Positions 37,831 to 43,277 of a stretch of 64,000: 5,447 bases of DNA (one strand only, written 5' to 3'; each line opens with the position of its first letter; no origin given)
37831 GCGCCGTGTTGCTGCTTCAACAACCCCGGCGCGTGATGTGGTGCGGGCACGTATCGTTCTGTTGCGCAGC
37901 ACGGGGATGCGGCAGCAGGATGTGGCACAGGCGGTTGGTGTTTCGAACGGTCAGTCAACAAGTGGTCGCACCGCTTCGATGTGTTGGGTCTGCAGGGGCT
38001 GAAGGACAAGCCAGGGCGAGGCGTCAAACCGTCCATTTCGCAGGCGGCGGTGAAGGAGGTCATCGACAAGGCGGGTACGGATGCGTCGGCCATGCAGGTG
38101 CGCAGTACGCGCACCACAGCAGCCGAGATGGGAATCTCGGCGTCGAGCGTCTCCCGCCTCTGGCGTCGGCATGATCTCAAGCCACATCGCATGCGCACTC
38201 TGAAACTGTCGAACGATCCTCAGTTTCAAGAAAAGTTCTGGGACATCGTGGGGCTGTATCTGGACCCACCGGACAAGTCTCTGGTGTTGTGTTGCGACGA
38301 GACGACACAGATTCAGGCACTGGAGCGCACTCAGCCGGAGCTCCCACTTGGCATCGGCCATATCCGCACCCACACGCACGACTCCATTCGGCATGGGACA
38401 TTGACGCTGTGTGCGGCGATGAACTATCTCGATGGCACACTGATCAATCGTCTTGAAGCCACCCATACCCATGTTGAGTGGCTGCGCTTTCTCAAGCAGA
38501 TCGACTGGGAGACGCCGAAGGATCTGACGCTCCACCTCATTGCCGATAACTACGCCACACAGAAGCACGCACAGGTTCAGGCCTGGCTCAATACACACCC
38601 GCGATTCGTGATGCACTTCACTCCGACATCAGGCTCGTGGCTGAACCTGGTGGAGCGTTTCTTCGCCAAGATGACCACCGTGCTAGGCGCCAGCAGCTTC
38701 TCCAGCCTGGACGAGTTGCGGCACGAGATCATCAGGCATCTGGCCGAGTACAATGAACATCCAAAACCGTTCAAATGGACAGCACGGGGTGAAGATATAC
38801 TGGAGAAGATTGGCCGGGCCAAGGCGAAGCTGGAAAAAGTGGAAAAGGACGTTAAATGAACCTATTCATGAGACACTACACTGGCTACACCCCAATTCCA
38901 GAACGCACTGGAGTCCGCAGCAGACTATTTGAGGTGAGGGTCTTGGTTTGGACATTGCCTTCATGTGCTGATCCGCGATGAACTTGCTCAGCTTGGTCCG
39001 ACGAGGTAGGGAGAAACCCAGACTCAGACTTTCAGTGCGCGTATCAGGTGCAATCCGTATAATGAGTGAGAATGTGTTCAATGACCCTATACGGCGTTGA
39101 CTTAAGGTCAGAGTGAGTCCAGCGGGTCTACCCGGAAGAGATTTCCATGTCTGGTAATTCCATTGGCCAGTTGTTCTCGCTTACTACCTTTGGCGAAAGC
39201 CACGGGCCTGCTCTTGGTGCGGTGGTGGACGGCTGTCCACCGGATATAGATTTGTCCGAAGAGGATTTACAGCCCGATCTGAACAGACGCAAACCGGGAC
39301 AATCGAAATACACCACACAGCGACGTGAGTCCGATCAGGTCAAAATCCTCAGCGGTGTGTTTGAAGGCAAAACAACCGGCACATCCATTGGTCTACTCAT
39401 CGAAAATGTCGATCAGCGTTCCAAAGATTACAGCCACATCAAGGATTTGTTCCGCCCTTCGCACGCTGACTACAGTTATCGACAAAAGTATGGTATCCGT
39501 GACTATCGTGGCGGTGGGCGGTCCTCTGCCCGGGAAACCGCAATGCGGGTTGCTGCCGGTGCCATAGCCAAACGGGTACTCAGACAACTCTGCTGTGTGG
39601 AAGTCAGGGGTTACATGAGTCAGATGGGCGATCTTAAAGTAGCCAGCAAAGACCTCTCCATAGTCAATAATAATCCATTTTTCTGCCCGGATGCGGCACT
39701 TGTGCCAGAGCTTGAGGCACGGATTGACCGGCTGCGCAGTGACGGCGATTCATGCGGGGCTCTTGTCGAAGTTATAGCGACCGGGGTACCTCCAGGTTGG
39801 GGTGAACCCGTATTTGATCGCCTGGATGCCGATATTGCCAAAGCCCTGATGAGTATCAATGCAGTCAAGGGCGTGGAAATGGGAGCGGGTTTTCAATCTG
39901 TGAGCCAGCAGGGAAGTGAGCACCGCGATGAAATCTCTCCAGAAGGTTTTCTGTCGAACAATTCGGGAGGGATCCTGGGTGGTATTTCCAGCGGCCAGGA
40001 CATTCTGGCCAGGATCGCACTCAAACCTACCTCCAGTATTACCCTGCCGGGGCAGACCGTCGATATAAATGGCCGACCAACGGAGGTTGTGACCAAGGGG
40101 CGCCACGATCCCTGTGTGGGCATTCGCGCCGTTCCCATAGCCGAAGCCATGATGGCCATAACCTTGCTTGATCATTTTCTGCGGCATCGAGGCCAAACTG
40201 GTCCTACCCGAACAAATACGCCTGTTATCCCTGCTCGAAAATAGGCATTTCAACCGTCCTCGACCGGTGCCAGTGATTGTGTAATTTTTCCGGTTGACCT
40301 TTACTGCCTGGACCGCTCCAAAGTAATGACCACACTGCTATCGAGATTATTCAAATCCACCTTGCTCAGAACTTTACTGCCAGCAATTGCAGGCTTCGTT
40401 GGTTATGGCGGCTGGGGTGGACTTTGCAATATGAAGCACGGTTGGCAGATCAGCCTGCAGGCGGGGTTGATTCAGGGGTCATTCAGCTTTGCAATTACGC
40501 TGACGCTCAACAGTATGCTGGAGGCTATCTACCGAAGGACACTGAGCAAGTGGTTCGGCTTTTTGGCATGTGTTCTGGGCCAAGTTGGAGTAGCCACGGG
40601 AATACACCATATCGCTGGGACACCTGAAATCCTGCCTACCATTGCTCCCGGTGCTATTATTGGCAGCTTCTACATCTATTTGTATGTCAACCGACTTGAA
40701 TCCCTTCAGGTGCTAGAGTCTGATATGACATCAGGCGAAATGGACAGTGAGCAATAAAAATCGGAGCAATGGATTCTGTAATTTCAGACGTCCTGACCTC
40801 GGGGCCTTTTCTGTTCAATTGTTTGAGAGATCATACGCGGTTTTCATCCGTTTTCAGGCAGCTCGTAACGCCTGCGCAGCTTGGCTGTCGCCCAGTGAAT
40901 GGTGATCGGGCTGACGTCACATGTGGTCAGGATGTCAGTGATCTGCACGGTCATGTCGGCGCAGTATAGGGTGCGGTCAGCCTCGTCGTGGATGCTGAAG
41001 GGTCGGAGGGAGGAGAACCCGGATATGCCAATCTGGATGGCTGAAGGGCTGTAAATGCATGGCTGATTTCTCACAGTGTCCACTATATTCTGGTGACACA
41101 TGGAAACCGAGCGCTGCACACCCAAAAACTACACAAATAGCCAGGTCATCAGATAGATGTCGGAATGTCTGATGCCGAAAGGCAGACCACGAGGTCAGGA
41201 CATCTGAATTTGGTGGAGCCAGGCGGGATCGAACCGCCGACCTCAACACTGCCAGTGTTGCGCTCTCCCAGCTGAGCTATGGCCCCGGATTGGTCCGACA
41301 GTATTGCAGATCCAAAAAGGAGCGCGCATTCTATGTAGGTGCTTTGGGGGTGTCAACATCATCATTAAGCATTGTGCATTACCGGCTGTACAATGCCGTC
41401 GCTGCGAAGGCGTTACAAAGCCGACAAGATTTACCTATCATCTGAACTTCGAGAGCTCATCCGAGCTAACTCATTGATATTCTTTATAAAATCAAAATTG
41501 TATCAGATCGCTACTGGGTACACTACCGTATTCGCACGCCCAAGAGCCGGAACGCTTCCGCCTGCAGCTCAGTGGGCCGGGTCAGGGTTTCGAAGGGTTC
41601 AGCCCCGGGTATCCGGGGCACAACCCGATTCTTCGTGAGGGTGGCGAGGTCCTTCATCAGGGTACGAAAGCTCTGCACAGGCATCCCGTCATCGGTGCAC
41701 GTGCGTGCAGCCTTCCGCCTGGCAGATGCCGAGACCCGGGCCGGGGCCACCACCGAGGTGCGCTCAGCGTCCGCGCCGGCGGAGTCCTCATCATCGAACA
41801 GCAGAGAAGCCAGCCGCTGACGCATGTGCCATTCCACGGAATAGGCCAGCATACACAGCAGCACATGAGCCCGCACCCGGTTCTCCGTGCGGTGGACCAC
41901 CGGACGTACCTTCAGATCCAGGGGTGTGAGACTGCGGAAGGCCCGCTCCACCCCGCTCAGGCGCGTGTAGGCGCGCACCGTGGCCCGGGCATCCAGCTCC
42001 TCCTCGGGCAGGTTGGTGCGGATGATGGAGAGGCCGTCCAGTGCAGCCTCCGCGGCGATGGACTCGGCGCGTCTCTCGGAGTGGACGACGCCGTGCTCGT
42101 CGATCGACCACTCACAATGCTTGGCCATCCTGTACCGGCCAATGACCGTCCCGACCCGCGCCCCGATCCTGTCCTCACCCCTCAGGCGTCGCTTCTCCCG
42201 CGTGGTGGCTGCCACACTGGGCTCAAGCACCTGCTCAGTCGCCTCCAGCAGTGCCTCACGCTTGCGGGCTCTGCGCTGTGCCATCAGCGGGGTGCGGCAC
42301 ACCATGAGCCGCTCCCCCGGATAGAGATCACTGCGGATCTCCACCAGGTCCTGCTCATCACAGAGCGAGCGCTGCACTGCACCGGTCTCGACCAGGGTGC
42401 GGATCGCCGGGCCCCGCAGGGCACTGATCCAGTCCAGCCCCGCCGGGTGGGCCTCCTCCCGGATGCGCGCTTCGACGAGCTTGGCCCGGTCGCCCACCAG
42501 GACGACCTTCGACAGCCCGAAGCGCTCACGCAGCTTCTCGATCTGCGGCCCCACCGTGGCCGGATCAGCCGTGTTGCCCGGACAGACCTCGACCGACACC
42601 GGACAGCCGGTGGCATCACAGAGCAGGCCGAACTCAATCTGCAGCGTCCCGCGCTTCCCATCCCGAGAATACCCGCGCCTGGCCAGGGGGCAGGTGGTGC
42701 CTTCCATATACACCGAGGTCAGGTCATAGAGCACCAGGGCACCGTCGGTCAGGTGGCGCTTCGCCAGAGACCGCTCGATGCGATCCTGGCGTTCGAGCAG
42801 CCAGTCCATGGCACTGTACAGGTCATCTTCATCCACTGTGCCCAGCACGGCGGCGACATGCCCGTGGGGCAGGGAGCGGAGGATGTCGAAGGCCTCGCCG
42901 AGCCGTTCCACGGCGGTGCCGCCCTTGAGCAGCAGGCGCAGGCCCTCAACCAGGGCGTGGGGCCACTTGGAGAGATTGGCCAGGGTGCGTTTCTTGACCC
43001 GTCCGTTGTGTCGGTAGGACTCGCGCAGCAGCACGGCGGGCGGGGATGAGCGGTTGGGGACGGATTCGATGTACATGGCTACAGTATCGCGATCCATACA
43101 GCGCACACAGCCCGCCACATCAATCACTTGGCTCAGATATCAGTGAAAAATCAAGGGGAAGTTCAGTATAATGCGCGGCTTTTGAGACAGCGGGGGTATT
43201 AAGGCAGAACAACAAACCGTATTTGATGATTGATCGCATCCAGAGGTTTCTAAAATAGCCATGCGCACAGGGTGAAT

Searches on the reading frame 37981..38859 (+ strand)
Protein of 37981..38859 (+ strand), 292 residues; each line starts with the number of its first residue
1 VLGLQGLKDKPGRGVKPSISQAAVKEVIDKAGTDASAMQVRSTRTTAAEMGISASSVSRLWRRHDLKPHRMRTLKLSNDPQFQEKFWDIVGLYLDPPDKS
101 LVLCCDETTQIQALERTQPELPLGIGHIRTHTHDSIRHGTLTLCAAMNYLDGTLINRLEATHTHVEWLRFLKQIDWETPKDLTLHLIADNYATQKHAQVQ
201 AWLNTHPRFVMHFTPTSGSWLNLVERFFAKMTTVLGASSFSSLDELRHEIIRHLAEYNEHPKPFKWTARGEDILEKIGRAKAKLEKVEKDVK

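Call 71: search_protein_families(library=pfam, proteins=[window:37981-38859:+], max_evalue=0.001)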
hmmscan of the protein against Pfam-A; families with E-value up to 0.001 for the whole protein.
window:37981-38859:+ (292 aa): 2 families
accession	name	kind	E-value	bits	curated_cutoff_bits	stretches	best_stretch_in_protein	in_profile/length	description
PF13358.12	DDE_3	-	1.1e-14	54.9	28.6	1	102-247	2-146/146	DDE superfamily endonuclease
PF13565.12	HTH_32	-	9.4e-05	23.3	33.7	0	3-61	13-73/73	Homeodomain-like domain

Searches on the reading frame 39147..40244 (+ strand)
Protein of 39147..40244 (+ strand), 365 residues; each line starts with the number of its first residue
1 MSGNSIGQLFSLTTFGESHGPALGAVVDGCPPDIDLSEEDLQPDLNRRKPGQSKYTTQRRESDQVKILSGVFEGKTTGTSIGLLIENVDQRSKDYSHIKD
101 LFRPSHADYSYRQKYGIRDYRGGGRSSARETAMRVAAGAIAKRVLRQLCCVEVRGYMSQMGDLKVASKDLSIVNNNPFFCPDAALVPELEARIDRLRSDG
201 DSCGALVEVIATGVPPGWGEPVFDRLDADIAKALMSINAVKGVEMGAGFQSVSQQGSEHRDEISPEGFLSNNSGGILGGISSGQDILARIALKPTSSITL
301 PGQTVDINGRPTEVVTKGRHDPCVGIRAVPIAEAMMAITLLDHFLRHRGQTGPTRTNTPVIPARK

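Call 71: search_protein_families(library=pfam, proteins=[window:39147-40244:+], max_evalue=0.001)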
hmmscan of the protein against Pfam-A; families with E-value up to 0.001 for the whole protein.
window:39147-40244:+ (365 aa): 1 family
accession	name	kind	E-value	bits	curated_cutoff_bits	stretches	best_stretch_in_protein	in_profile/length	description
PF01264.26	Chorismate_synt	-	1.4e-139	464.8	27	1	10-345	1-327/327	Chorismate synthase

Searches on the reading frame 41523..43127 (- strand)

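Call 71: search_protein_families(library=pfam, proteins=[window:41523-43127:-], max_evalue=0.001)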
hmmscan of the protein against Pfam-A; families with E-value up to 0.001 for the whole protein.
window:41523-43127:- (534 aa): 1 family
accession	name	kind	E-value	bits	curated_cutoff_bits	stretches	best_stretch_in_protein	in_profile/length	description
PF01609.27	DDE_Tnp_1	-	2.3e-12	47.5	23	1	132-429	7-198/200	Transposase DDE domain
